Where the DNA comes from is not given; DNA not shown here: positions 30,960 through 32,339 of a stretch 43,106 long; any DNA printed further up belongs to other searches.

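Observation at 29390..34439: Partner-switching cassette without a sigma factor, wired to a split alarmone synthetase/hydrolase pair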

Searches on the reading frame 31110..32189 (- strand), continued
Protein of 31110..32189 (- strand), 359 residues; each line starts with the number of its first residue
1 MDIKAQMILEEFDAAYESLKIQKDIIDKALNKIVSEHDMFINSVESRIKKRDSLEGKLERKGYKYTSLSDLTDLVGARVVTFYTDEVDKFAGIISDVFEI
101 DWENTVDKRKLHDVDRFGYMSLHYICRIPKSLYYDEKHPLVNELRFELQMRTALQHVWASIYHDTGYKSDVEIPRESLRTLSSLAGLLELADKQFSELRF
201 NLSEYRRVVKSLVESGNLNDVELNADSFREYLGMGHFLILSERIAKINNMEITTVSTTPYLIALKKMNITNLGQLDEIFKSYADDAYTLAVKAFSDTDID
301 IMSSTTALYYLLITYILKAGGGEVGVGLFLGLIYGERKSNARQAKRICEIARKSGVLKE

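Call 22: find_encoding_contigs(protein=P0066, flank=8000, max_places=1)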
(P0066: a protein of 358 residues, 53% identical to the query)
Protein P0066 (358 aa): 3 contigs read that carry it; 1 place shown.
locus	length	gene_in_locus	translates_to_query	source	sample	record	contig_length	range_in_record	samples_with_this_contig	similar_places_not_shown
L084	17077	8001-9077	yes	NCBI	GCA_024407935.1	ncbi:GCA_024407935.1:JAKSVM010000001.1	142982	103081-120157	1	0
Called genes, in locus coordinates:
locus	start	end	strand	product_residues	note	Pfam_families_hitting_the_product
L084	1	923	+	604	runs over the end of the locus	PF00005:ABC_tran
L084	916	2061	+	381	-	PF02653:BPD_transp_2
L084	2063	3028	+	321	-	PF02653:BPD_transp_2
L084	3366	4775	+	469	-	PF00860:Xan_ur_permease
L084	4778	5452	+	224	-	PF14681:UPRTase, PF00156:Pribosyltran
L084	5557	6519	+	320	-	PF13793:Pribosyltran_N, PF00156:Pribosyltran, PF14572:Pribosyl_synth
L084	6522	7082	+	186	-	PF00156:Pribosyltran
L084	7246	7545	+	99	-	PF01740:STAS, PF13466:STAS_2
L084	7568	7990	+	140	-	PF13581:HATPase_c_2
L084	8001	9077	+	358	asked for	PF04607:RelA_SpoT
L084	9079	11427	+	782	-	PF13328:HD_4, PF07228:SpoIIE, PF03162:Y_phosphatase2 (faint), PF13350:Y_phosphatase3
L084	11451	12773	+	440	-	PF01979:Amidohydro_1, PF07969:Amidohydro_3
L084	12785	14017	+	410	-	PF02646:RmuC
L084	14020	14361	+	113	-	-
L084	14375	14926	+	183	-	PF01965:DJ-1_PfpI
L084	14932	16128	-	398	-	PF01136:Peptidase_U32, PF16325:Peptidase_U32_C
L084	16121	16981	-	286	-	PF01136:Peptidase_U32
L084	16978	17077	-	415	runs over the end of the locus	PF00275:EPSP_synthase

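Call 24: search_protein_families(library=padloc, proteins=[window:31110-32189:-], max_evalue=0.01)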
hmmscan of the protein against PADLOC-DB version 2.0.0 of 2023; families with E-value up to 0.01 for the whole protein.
window:31110-32189:- (359 aa): 1 family
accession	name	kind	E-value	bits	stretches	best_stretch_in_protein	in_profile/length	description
PDLC04999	PDC-S33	-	1.4e-17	62.2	1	27-160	52-176/349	-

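Call 31: search_solved_structures(query=A1, max_evalue=0.01, show_alignments=2)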
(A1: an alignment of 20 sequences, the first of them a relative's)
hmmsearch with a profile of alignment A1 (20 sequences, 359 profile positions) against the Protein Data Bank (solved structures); distinct sequences matched with E-value up to 0.01: 10.
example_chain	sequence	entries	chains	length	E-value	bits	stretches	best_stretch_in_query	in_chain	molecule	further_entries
6ewz_A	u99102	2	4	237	5e-15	58.6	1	12-204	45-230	GTP pyrophosphokinase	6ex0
6fgj_A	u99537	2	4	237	6.5e-15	58.3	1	12-203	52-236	GTP pyrophosphokinase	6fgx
3l9d_A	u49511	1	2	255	1e-14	57.6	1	6-204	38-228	Putative GTP pyrophosphokinase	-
2be3_A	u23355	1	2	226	1.4e-14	57.2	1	2-205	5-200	GTP pyrophosphokinase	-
6fgk_A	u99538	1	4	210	7.1e-14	54.8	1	6-202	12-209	GTP pyrophosphokinase YwaC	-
5f2v_V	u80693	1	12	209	2.4e-12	49.8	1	35-205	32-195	GTP pyrophosphokinase YjbM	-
5ded_D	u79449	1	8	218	2.7e-12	49.6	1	35-205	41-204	GTP pyrophosphokinase YjbM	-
5dec_A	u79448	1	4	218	2.8e-12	49.6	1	35-205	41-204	GTP pyrophosphokinase YjbM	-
7ztb_A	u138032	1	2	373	0.0081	18.5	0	19-162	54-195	RelA/SpoT family protein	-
9erv_A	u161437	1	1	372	0.0081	18.5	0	19-162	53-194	RelA/SpoT family protein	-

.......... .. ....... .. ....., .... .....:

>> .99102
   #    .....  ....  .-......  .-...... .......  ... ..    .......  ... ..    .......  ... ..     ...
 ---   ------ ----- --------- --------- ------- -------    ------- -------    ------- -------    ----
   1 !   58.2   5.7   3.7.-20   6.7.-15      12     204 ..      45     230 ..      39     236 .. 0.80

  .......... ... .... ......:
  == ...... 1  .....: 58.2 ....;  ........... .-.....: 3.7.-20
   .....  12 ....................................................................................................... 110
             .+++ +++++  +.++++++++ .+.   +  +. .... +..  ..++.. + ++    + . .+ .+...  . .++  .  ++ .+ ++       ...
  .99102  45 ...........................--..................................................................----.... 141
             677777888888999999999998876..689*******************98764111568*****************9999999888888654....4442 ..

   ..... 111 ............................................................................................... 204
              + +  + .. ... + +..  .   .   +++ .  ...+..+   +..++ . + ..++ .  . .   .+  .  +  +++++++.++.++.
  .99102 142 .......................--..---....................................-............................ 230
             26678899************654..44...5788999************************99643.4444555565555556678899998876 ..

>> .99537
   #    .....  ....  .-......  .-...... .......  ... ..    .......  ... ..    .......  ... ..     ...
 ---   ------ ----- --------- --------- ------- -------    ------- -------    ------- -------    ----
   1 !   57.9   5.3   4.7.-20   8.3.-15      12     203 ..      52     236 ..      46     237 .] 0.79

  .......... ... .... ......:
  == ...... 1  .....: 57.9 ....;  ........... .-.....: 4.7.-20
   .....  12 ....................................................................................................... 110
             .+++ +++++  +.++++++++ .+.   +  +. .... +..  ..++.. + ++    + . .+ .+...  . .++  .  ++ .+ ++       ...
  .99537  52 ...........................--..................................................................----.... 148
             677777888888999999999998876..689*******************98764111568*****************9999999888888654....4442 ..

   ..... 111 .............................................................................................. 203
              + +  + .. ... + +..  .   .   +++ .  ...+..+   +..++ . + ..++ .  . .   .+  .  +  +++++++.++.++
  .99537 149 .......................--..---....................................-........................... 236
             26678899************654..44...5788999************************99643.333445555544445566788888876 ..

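Call 53: predict_structure(alignment_id=A5)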
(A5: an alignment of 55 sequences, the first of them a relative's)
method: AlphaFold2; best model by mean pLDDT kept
length: 359 residues; sequences in the alignment: 55
mean_pLDDT: 90.1   pTM: 0.63
mean pLDDT of the five models: 90.1, 89.8, 89.0, 86.3, 85.8
residues with pLDDT >= 90: 235; 70-90: 111; 50-70: 13; < 50: 0
segments of 3 or more residues with pLDDT < 50: none
pLDDT, mean of each block of 10 residues (from residue 1): 89 96 97 88 93 92 90 95 89 94 88 74 95 95 96 90 67 82 88 87 83 83 91 91 92 93 95 95 96 87 94 95 95 93 95 84
secondary structure, 60 per line:
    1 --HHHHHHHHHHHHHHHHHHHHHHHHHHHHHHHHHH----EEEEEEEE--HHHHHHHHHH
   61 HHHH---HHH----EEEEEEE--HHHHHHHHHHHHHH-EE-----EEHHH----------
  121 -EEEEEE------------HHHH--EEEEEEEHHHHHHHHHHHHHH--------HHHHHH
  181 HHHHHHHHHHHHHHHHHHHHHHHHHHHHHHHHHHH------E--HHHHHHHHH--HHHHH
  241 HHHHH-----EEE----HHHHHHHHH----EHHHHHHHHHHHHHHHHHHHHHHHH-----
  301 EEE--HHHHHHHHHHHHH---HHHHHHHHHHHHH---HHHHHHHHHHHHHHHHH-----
elements in order: H3-36 E41-48 H51-64 E75-81 H84-97 E122-127 H140-143 E146-152 H153-166 H175-215 H225-233 H236-245 E251-253 H258-266 H272-295 E301-303 H306-318 H322-334 H338-354

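Call 56: fold_search(model_id=the predicted structure, library=pdb)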
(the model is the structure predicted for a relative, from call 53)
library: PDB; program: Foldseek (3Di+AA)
matches with E <= 10: 250; with E <= 0.001: 56
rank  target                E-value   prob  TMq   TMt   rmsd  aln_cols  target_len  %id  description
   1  6fgk_D                5.9e-09  1.00  0.46  0.85   2.7       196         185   22  Crystal structure of the small alarmone synthethase 2 from Bacillus subtilis (released 2018-02-07)
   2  5dec_A                1.2e-08  1.00  0.46  0.85   2.6       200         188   20  Crystal structure of the small alarmone synthetase 1 from Bacillus subtilis (released 2015-10-28)
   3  5dec_B                1.5e-08  1.00  0.46  0.83   2.9       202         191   20  Crystal structure of the small alarmone synthetase 1 from Bacillus subtilis (released 2015-10-28)
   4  6ewz_B                2.0e-08  1.00  0.42  0.69   4.9       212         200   24  Crystal structure of RelP (SAS2) from Staphylococcus aureus bound to AMPCPP and GTP in the pre-catalytic state (released 2018-01-24)
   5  5ded_A                2.4e-08  1.00  0.45  0.78   3.3       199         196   22  Crystal structure of the small alarmone synthethase 1 from Bacillus subtilis bound to its product pppGpp (released 2015-10-28)
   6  5ded_H                2.7e-08  1.00  0.42  0.73   5.5       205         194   20  Crystal structure of the small alarmone synthethase 1 from Bacillus subtilis bound to its product pppGpp (released 2015-10-28)
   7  6fgj_A                2.8e-08  1.00  0.42  0.69   4.8       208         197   24  Crystal structure of the small alarmone synthethase 2 from Staphylococcus aureus (released 2018-02-07)
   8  2be3_A                3.0e-08  1.00  0.43  0.72   4.5       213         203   24  Structure of a GTP Pyrophosphokinase Family Protein from Streptococcus pneumoniae (released 2005-12-06)
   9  6ewz_A                3.0e-08  1.00  0.42  0.69   4.7       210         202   24  Crystal structure of RelP (SAS2) from Staphylococcus aureus bound to AMPCPP and GTP in the pre-catalytic state (released 2018-01-24)
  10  5ded_C                3.3e-08  1.00  0.41  0.72   5.7       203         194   21  Crystal structure of the small alarmone synthethase 1 from Bacillus subtilis bound to its product pppGpp (released 2015-10-28)
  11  6fgk_A                4.1e-08  1.00  0.45  0.84   2.8       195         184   24  Crystal structure of the small alarmone synthethase 2 from Bacillus subtilis (released 2018-02-07)
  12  6ex0_B                4.4e-08  1.00  0.40  0.68   4.7       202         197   25  Crystal structure of RelP (SAS2) from Staphylococcus aureus bound to pppGpp in the post-catalytic state (released 2018-01-24)
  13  6fgk_B                4.9e-08  1.00  0.44  0.82   3.0       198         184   23  Crystal structure of the small alarmone synthethase 2 from Bacillus subtilis (released 2018-02-07)
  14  5dec_D                5.1e-08  1.00  0.46  0.84   2.7       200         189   20  Crystal structure of the small alarmone synthetase 1 from Bacillus subtilis (released 2015-10-28)
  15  5f2v_T                5.4e-08  1.00  0.42  0.71   4.7       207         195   22  Crystal structure of the small alarmone synthethase 1 from Bacillus subtilis bound to AMPCPP (released 2015-12-16)
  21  6fgk_C                9.8e-08  1.00  0.43  0.81   3.0       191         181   21  Crystal structure of the small alarmone synthethase 2 from Bacillus subtilis (released 2018-02-07)
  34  5dec_C                5.6e-07  1.00  0.43  0.79   3.1       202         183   19  Crystal structure of the small alarmone synthetase 1 from Bacillus subtilis (released 2015-10-28)
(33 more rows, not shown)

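Call 60: search_protein_families(library=pfam, proteins=[L019:3978-4802:+, L066:9057-9965:+, L082:10531-11388:+, L009:7754-9658:+, L076:12488-13792:+, L016:11515-13956:+, L084:9079-11427:+], max_evalue=0.01)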
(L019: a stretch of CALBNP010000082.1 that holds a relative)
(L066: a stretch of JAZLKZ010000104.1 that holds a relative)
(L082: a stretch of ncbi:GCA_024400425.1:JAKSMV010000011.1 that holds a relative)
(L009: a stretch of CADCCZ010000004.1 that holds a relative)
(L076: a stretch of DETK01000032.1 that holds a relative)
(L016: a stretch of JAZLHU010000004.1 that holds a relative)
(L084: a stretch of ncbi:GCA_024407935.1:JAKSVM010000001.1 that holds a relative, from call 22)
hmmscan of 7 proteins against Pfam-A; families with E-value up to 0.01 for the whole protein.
L019:3978-4802:+ (274 aa): 3 families
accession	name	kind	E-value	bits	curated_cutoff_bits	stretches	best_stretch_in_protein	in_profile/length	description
PF13350.11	Y_phosphatase3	-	4e-56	191.1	22.2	1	16-274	3-240/240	Tyrosine phosphatase family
PF22784.1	PTP-SAK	-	4.3e-05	24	27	1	139-191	69-120/153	Swiss Army Knife protein, DSP-PTPase phosphatase domain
PF22785.1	Tc-R-P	-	0.0097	16.9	27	0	148-180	69-101/106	Polymorphic toxin system, DSP-PTPase phosphatase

L066:9057-9965:+ (302 aa): 2 families
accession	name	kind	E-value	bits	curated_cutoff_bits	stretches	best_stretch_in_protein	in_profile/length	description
PF19279.4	YegS_C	-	3.9e-19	69.4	27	1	139-297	2-157/158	YegS C-terminal NAD kinase beta sandwich-like domain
PF00781.29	DAGK_cat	-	0.00046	20.2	23.6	1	17-95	12-88/125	Diacylglycerol kinase catalytic domain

L082:10531-11388:+ (285 aa): 0 families

L009:7754-9658:+ (634 aa): 4 families
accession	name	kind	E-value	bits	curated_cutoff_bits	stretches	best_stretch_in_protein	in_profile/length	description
PF07228.17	SpoIIE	-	9e-51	173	25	1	442-633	2-190/192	Stage II sporulation protein E (SpoIIE)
PF22673.2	MCP-like_PDC_1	-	1.8e-30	106.1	27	1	88-204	2-113/113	Methyl-accepting chemotaxis protein-like, first PDC sensor domain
PF02743.24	dCache_1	-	1.3e-13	51.5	45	1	46-290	16-238/240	Cache domain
PF00672.30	HAMP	-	3.6e-08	34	25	1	327-378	2-52/53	HAMP domain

L076:12488-13792:+ (434 aa): 4 families
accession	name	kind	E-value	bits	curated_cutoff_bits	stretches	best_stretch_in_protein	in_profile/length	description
PF13581.12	HATPase_c_2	-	4.1e-20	72.5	27.4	1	329-431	26-127/127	Histidine kinase-like ATPase domain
PF19279.4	YegS_C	-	7.7e-20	71.7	27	1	134-294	3-157/158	YegS C-terminal NAD kinase beta sandwich-like domain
PF00781.29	DAGK_cat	-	7.7e-10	38.9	23.6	1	3-125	2-125/125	Diacylglycerol kinase catalytic domain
PF02518.31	HATPase_c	-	0.00091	20.1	26.4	1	335-415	6-90/111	Histidine kinase-, DNA gyrase B-, and HSP90-like ATPase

L016:11515-13956:+ (813 aa): 2 families
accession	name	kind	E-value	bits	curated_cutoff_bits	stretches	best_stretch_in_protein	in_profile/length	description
PF07228.17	SpoIIE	-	1.8e-49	168.8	25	1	619-806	5-191/192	Stage II sporulation protein E (SpoIIE)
PF07694.17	5TM-5TMR_LYT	-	6.7e-28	97.8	24.6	1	33-194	8-163/169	5TMR of 5TMR-LYT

L084:9079-11427:+ (782 aa): 9 families
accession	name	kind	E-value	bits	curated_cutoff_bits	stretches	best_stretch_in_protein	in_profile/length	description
PF07228.17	SpoIIE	-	1.7e-26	93.8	25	1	254-436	1-191/192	Stage II sporulation protein E (SpoIIE)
PF13328.12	HD_4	-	1.6e-16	60.9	27.2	1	14-137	1-137/156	HD domain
PF13350.11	Y_phosphatase3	-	1.5e-13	51.7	22.2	1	653-781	102-238/240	Tyrosine phosphatase family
PF03162.18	Y_phosphatase2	-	2.1e-05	24.6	27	1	592-715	12-128/165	Tyrosine phosphatase family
PF01966.28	HD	-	0.00024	21.8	22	1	35-130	2-115/116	HD domain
PF22785.1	Tc-R-P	-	0.00025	22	27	1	614-698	18-99/106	Polymorphic toxin system, DSP-PTPase phosphatase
PF00102.32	Y_phosphatase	-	0.00073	19.7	20.9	1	650-706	137-197/234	Protein-tyrosine phosphatase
PF00782.25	DSPc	-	0.0011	19.2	33.5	1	613-697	12-92/133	Dual specificity phosphatase, catalytic domain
PF22784.1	PTP-SAK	-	0.0049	17.4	27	1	657-706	64-115/153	Swiss Army Knife protein, DSP-PTPase phosphatase domain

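Call 63: search_protein_families(library=pfam, alignment_id=A6, max_evalue=0.001)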
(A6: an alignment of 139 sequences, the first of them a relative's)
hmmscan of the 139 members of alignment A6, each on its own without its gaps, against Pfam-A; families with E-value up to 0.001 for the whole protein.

A. member 1, L003:4494-5405:+ (303 aa): 1 family
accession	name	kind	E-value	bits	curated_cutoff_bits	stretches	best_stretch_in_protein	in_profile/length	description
PF01156.24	IU_nuc_hydro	-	4.1e-82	276.6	34.2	1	3-293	1-297/297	Inosine-uridine preferring nucleoside hydrolase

B. families by the number of members that match (of 139 scanned): 152 families (the first 25 are shown)
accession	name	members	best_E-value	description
PF13350.11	Y_phosphatase3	16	6.3e-61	Tyrosine phosphatase family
PF19279.4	YegS_C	7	5.2e-26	YegS C-terminal NAD kinase beta sandwich-like domain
PF00781.29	DAGK_cat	7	4.6e-12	Diacylglycerol kinase catalytic domain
PF22784.1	PTP-SAK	5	4.2e-08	Swiss Army Knife protein, DSP-PTPase phosphatase domain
PF00707.27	IF3_C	3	7e-32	Translation initiation factor IF-3, C-terminal domain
PF05198.21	IF3_N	3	1.2e-27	Translation initiation factor IF-3, N-terminal domain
PF02517.21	Rce1-like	3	1.1e-22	Type II CAAX prenyl endopeptidase Rce1-like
PF01553.26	Acyltransferase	3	4.9e-22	Acyltransferase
PF02508.19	Rnf-Nqr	2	3e-69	Rnf-Nqr subunit, membrane protein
PF13561.12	adh_short_C2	2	3.8e-67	Enoyl-(Acyl carrier protein) reductase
PF00106.31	adh_short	2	4.7e-59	short chain dehydrogenase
PF02417.20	Chromate_transp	2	8.7e-48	Chromate transporter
PF01980.22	TrmO_N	2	2.1e-40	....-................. O N-terminal domain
PF09084.16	NMT1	2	1.5e-32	NMT1/THI5 like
PF14014.11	DUF4230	2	1.4e-27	Protein of unknown function (DUF4230)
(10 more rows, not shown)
